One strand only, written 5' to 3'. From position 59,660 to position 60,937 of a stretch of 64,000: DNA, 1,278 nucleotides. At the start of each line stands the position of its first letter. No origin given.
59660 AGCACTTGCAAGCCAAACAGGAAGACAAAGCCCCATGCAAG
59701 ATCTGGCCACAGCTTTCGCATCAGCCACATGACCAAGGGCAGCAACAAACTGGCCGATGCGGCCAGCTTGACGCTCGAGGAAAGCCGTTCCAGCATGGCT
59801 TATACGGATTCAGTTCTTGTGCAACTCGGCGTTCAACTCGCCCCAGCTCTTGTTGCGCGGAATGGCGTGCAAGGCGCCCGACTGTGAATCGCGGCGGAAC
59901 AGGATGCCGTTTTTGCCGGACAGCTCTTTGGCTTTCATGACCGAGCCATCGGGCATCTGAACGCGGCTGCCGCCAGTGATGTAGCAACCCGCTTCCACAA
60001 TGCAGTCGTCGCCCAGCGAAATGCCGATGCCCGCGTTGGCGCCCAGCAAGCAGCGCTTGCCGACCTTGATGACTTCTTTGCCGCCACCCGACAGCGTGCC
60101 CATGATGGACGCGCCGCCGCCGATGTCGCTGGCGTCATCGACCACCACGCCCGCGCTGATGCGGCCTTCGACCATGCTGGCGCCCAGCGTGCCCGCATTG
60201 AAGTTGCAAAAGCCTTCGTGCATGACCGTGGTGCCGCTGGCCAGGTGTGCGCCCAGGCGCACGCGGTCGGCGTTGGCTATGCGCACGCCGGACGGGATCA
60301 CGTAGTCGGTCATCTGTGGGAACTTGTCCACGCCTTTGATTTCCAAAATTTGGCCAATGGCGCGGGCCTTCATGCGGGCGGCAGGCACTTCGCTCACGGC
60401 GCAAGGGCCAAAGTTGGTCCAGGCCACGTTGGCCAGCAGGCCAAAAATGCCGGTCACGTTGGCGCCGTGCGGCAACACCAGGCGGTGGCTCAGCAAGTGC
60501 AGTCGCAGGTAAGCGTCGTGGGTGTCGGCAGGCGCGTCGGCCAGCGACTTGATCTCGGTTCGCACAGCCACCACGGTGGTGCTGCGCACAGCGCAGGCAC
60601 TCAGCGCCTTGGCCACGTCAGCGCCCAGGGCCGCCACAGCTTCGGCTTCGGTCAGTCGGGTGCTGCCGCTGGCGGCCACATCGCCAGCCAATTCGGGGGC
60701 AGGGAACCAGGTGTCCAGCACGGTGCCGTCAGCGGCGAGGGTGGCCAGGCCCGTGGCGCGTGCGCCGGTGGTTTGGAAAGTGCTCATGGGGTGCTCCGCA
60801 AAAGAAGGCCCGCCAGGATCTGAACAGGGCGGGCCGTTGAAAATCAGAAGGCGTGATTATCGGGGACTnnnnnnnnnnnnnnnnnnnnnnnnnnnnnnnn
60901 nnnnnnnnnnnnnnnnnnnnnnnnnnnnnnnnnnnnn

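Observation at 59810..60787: Actinobacterial-type DapD in a betaproteobacterium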

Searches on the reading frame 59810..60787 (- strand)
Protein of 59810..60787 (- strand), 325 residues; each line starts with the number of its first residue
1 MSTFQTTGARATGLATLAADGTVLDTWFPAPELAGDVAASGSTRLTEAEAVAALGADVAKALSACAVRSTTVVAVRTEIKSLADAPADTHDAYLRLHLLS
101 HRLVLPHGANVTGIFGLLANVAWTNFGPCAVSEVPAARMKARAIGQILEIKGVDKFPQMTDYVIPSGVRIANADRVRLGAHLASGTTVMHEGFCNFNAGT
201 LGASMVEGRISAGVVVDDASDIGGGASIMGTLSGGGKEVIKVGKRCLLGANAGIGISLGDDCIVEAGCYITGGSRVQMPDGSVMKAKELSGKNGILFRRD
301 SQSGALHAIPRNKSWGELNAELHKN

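Call 3: search_protein_families(library=ncbifam, proteins=[window:59810-60787:-], max_evalue=0.01)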
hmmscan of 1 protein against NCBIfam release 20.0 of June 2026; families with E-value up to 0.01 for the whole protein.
window:59810-60787:- (325 aa): 4 families
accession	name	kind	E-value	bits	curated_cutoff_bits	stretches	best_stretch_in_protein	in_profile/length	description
TIGR03535.1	DapD_actino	equivalog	1.5e-139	464.5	441.5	1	8-325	2-320/320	2,3,4,5-tetrahydropyridine-2,6-dicarboxylate N-succinyltransferase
TIGR03536.1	DapD_gpp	equivalog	3.1e-109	364.9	518.45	1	57-325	71-340/341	2,3,4,5-tetrahydropyridine-2,6-dicarboxylate N-succinyltransferase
NF008808.1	PRK11830.1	equivalog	1.6e-05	24.6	204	1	150-277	54-185/243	2,3,4,5-tetrahydropyridine-2,6-dicarboxylate N-succinyltransferase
TIGR01853.1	lipid_A_lpxD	equivalog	0.008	15.1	242.5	0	209-270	112-173/325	UDP-3-O-(3-hydroxymyristoyl)glucosamine N-acyltransferase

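Call 4: search_protein_families(library=pfam, proteins=[window:59810-60787:-], max_evalue=0.01)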
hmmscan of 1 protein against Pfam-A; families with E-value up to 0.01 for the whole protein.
window:59810-60787:- (325 aa): 3 families
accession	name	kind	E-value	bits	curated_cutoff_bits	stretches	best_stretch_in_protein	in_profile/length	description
PF14789.11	THDPS_M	-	2e-15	57.1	25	1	118-157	1-40/41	Tetrahydrodipicolinate N-succinyltransferase middle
PF14602.12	Hexapep_2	-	4e-14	52.5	27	1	240-271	2-33/34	Hexapeptide repeat of succinyl-transferase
PF00132.30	Hexapep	-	0.00059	19.9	27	1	241-272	3-36/36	Bacterial transferase hexapeptide (six repeats)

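Call 5: search_solved_structures(query=window:59810-60787:-, max_evalue=0.001, show_alignments=2)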
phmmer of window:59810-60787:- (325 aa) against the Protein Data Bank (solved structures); distinct sequences matched with E-value up to 0.001: 4.
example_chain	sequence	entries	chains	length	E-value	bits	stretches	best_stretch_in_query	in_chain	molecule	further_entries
3fsx_A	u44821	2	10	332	2.5e-124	417.8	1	4-325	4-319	Tetrahydrodipicolinate N-succinyltransferase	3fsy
5e3p_A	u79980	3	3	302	8.2e-106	357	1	8-325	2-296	2,3,4,5-tetrahydropyridine-2,6-dicarboxylate N-succinyltransferase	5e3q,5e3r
3r5a_A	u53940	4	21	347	6.9e-88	298.1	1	50-324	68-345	Tetrahydrodipicolinate N-succinyletransferase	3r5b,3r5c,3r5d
2rij_A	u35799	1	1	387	1.5e-54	188.7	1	86-323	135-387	Putative 2,3,4,5-tetrahydropyridine-2-carboxylate N- succinyltransferase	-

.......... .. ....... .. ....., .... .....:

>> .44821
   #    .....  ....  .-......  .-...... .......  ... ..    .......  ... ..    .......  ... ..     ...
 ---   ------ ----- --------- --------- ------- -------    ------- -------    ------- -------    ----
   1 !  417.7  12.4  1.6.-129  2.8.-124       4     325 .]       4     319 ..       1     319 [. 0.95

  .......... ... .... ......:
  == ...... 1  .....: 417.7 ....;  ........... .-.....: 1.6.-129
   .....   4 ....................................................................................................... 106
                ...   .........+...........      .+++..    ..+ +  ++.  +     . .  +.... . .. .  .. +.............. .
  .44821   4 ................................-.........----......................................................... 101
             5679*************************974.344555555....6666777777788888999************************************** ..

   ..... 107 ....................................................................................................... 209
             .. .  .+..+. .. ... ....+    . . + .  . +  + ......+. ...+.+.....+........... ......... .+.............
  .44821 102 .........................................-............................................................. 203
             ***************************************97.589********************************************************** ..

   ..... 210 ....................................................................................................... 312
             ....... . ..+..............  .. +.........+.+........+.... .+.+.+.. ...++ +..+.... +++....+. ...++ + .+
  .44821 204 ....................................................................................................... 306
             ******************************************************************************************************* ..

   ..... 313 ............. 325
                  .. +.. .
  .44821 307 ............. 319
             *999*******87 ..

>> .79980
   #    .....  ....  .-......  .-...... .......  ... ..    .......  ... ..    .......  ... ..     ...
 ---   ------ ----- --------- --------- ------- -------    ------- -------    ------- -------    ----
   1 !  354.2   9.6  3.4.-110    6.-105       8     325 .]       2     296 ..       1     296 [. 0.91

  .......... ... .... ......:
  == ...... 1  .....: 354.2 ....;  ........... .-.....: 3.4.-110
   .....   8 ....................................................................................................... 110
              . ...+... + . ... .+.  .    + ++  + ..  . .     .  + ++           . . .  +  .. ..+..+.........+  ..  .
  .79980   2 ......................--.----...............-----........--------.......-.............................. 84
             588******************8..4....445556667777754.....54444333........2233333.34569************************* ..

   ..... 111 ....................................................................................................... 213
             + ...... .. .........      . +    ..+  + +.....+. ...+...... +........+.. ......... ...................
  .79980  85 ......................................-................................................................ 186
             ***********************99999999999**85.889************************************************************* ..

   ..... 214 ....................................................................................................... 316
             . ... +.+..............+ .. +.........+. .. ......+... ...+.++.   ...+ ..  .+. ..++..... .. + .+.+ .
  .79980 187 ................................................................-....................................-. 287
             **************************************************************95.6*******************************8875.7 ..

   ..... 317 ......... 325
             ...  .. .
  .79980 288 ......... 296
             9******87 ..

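Call 14: find_homologous_proteins(query=window:59810-60787:-, max_evalue=1e-20)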
Query window:59810-60787:- (325 aa): 8000 proteins with E <= 1e-20 among 8000 candidates; the best 120 are listed.
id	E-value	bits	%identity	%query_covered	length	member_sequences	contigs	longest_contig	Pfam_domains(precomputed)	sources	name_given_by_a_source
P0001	9.1e-197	671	93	100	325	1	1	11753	PF14602.13,PF14789.12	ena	-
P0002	8.7e-194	661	92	100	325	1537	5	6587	PF14602.13,PF14789.12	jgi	jgi:2,3,4,5-tetrahydropyridine-2-carboxylate N-succinyltransferase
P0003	1.1e-189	647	92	100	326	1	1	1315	PF14602.13,PF14789.12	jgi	jgi:2,3,4,5-tetrahydropyridine-2-carboxylate N-succinyltransferase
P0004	8.2e-189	644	88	100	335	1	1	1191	PF14602.13,PF14789.12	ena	-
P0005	9.3e-189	644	89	100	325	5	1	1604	PF14602.13,PF14789.12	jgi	jgi:2,3,4,5-tetrahydropyridine-2-carboxylate N-succinyltransferase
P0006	1.0e-188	644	90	100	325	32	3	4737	PF14602.13,PF14789.12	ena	-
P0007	1.5e-188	644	91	100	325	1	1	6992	PF14602.13,PF14789.12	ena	-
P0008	6.3e-186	635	89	100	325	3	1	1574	PF14602.13,PF14789.12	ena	-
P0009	4.4e-181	619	86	100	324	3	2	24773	PF14602.13,PF14789.12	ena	-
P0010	1.7e-179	614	85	100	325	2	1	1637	PF14602.13,PF14789.12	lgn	-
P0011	4.8e-178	609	89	96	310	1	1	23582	PF14602.13,PF14789.12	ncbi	ncbi:MAG: 2,3,4,5-tetrahydropyridine-2,6-dicarboxylate N-succinyltransferase, partial [Pseudomonadot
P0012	1.4e-176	604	84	100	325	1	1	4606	PF14602.13,PF14789.12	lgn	-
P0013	4.3e-174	596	88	100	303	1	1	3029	PF14602.13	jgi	-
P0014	1.2e-171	588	82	100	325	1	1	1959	PF14602.13,PF14789.12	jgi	jgi:2,3,4,5-tetrahydropyridine-2,6-dicarboxylate N-succinyltransferase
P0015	1.7e-171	588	88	100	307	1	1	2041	PF14602.13,PF14789.12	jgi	-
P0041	3.0e-144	498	73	100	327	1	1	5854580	PF14602.13,PF14789.12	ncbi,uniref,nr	ncbi:2,3,4,5-tetrahydropyridine-2,6-dicarboxylate N-succinyltransferase [Xylophilus rhododendri]|uni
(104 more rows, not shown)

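Call 15: find_related_loci(query=window:59810-60787:-, collection=genome_contigs, flank=8000)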
Query window:59810-60787:- (325 aa) in genome_contigs; peptide patterns used: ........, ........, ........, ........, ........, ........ (x = any residue, [..] = any of these).
599 stretches matched a pattern (row limit reached: there are more); 582 encode a relative of the query (tblastn E <= 1e-3); the best 80 are kept; 80 distinct loci.
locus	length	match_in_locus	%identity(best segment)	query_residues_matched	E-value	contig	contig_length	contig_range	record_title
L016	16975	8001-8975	96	1-325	0e+0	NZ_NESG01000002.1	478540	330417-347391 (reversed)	Limnohabitans sp. G3-2 LimC-G3-2-C2, whole genome shotgun sequence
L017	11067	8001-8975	94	1-325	0e+0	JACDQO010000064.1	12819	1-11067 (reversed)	MAG: Limnohabitans sp. isolate Bin7 k141_2276, whole genome shotgun sequence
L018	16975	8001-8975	95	1-325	0e+0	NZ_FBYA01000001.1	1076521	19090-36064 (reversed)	Limnohabitans sp. Rim47 isolate DNA_1, whole genome shotgun sequence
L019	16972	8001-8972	93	1-324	0e+0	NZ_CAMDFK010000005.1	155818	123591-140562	MAG: Limnohabitans sp. Rim8 isolate MsE-01oct19-88 MsE-01oct19-C45, whole genome shotgun sequence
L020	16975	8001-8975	94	1-325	0e+0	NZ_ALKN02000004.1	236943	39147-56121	Limnohabitans sp. Rim28 LimC-Rim28-C4, whole genome shotgun sequence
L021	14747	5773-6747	94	1-325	0e+0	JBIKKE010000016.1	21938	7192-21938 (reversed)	MAG: Limnohabitans sp. isolate ME2014-07-24_3300043772_group5_bin114 Rohwer_bin2147_scaffold_2099_c1, whole genome shotg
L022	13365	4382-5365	69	3-325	7e-150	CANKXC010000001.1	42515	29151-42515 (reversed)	MAG: Comamonadaceae bacterium isolate ZE-15may19-277 genome assembly, contig: ZE-15May19-c725, whole genome shotgun sequ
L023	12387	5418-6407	71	1-325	5e-148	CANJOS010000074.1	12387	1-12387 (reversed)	MAG: Comamonadaceae bacterium isolate RH-23may17-273 genome assembly, contig: RH-23may17-C39987, whole genome shotgun se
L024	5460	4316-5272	74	7-325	2e-148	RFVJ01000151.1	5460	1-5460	MAG: Betaproteobacteria bacterium isolate WB5_3B_151 contig_100_150, whole genome shotgun sequence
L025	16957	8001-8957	72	7-325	1e-145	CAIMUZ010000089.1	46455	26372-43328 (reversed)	MAG: uncultured Burkholderiales bacterium isolate Loclat_bin-15742 genome assembly, contig: bin-15742:089/235, whole gen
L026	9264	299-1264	70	4-325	4e-141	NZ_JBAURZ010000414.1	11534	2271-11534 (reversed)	MAG: Paraburkholderia sp. isolate MFD02374_ilm_asm_bin26 k127_340022, whole genome shotgun sequence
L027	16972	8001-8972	73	2-325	6e-138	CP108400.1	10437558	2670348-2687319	Streptomycetaceae bacterium NBC_01309 chromosome, complete genome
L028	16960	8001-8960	67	1-325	5e-136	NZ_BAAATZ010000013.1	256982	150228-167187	Actinocorallia aurantiaca strain JCM 8201 sequence13, whole genome shotgun sequence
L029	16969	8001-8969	69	3-325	9e-135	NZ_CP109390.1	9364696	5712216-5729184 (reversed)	Kitasatospora sp. NBC_01539 strain NBC 01539 chromosome, complete genome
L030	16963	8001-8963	65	5-325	3e-134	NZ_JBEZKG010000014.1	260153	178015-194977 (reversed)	Streptomyces sp. NPDC048420 NPDC048420_56_H5.ctg-0014, whole genome shotgun sequence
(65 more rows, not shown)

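Call 52: search_solved_structures(query=window:59810-60787:-, max_evalue=1e-60, show_alignments=3)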
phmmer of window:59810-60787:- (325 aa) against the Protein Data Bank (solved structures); distinct sequences matched with E-value up to 1e-60: 3.
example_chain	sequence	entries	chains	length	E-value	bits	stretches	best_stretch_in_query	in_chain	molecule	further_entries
3fsx_A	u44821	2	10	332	2.5e-124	417.8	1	4-325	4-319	Tetrahydrodipicolinate N-succinyltransferase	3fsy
5e3p_A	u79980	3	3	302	8.2e-106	357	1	8-325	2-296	2,3,4,5-tetrahydropyridine-2,6-dicarboxylate N-succinyltransferase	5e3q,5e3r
3r5a_A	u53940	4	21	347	6.9e-88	298.1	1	50-324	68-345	Tetrahydrodipicolinate N-succinyletransferase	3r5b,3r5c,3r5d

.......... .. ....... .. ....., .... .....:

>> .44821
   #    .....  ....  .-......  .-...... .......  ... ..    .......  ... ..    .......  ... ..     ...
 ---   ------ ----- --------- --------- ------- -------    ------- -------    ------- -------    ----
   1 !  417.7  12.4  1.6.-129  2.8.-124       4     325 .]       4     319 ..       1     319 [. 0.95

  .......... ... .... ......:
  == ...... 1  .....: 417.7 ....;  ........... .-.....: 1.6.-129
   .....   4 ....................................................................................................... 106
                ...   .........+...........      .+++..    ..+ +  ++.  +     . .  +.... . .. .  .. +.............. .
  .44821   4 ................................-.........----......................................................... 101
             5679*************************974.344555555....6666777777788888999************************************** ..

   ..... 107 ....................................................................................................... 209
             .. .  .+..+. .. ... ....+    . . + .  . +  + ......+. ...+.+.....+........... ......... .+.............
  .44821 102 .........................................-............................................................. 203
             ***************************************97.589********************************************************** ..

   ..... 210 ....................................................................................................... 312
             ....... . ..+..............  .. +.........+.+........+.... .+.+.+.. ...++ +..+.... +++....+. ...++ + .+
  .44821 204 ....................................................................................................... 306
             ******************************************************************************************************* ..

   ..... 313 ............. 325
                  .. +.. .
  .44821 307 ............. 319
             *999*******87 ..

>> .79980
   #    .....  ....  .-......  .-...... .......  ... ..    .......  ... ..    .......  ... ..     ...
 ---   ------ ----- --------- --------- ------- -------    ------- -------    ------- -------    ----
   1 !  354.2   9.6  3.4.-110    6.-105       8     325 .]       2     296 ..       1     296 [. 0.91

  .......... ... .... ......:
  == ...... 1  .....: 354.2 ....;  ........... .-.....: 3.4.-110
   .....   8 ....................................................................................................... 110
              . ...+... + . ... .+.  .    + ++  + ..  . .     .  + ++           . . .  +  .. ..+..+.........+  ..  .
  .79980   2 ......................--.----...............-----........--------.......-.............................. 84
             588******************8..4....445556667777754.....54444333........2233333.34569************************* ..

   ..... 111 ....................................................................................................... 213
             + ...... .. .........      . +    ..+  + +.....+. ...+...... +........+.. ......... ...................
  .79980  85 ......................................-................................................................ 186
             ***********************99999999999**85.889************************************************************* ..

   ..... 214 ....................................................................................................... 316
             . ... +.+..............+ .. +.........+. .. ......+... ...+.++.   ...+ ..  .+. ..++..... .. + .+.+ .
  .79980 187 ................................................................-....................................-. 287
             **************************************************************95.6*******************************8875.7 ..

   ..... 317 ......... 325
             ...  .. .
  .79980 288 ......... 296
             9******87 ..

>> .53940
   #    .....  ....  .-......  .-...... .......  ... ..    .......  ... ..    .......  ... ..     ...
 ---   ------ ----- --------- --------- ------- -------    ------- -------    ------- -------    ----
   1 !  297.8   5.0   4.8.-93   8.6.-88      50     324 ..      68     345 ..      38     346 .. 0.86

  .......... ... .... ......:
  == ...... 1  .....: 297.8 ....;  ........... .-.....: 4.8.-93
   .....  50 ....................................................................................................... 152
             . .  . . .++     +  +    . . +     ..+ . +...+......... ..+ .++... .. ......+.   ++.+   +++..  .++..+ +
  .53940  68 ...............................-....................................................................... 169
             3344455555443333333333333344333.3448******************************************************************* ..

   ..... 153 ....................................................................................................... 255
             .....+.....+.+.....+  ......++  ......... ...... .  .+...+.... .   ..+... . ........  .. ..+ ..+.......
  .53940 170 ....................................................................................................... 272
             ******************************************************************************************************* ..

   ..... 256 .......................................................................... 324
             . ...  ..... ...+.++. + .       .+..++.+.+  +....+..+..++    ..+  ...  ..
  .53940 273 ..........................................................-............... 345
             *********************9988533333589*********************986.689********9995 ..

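Call 53: find_encoding_contigs(protein=P0041, flank=8000, max_places=2)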
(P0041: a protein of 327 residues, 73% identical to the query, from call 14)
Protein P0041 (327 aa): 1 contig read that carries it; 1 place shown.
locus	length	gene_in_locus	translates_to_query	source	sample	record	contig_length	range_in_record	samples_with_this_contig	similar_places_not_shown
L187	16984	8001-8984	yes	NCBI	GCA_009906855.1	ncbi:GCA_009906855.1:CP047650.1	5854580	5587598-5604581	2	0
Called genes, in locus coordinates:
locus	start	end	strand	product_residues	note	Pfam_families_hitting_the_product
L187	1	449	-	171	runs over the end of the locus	PF20327:DUF6622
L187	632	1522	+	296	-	PF02673:BacA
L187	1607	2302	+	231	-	PF13590:DUF4136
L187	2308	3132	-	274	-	PF00227:Proteasome (faint)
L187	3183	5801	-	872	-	PF01624:MutS_I, PF05188:MutS_II, PF05192:MutS_III, PF05190:MutS_IV, PF00488:MutS_V, PF27441:MutS_C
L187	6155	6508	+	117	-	-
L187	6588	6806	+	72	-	-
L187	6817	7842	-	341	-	-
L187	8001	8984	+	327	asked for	PF14789:THDPS_M, PF14602:Hexapep_2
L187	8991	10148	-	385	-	-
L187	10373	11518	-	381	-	PF00924:MS_channel_2nd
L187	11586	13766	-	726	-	PF12805:FUSC-like, PF04632:FUSC (weak), PF13515:FUSC_2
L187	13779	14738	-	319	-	PF00459:Inositol_P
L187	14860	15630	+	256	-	PF00588:SpoU_methylase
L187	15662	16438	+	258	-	PF00132:Hexapep (weak)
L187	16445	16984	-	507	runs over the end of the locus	PF07364:DUF1485, PF07171:MlrC_C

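Call 62: search_protein_families(library=pfam, proteins=[L026:1399-3756:+, L026:5120-6514:+, L026:7450-8964:-], max_evalue=0.0001)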
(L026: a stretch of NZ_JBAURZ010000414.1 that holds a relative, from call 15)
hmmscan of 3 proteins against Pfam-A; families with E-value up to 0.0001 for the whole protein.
L026:1399-3756:+ (785 aa): 6 families
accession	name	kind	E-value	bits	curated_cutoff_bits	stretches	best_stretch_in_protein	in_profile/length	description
PF00563.25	EAL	-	9.3e-73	244.9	31.3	1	529-762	3-236/236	EAL domain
PF00990.26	GGDEF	-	2.5e-45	154.6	23.8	1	349-508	1-161/161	Diguanylate cyclase, GGDEF domain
PF13185.12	GAF_2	-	1.5e-16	61.3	28.6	1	59-204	2-136/136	GAF domain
PF01590.32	GAF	-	2e-13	51.4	22.4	1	61-203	2-133/133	GAF domain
PF00989.32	PAS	-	9.2e-06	26.1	22.6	1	218-323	2-102/113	PAS fold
PF13188.13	PAS_8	-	3.8e-05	23.9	21.8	0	218-260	2-46/65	PAS domain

L026:5120-6514:+ (464 aa): 4 families
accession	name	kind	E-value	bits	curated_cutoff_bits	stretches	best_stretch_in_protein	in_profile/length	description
PF07992.20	Pyr_redox_2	-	8.6e-61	206.3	26.1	1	6-324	2-287/291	Pyridine nucleotide-disulphide oxidoreductase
PF02852.28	Pyr_redox_dim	-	2.9e-24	85.8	25.3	1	349-455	2-108/110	Pyridine nucleotide-disulphide oxidoreductase, dimerisation domain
PF00070.33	Pyr_redox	-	3.1e-23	82.5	22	1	178-245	1-68/82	Pyridine nucleotide-disulphide oxidoreductase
PF13738.12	Pyr_redox_3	-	3.8e-09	36.7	30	1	136-312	122-305/305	Pyridine nucleotide-disulphide oxidoreductase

L026:7450-8964:- (504 aa): 2 families
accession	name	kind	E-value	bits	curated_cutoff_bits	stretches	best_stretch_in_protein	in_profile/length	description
PF00083.30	Sugar_tr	-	8.5e-48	163.8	22.3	1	53-466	5-445/452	Sugar (and other) transporter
PF07690.21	MFS_1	-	4.6e-41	141.3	33.4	2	55-402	3-326/347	Major Facilitator Superfamily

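Call 64: search_protein_families(library=ncbifam, proteins=[L187:6817-7842:-, L187:8991-10148:-], max_evalue=0.0001)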
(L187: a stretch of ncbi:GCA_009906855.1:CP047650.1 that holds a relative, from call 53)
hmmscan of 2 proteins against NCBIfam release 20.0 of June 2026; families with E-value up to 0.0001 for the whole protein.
L187:6817-7842:- (341 aa): 0 families

L187:8991-10148:- (385 aa): 0 families
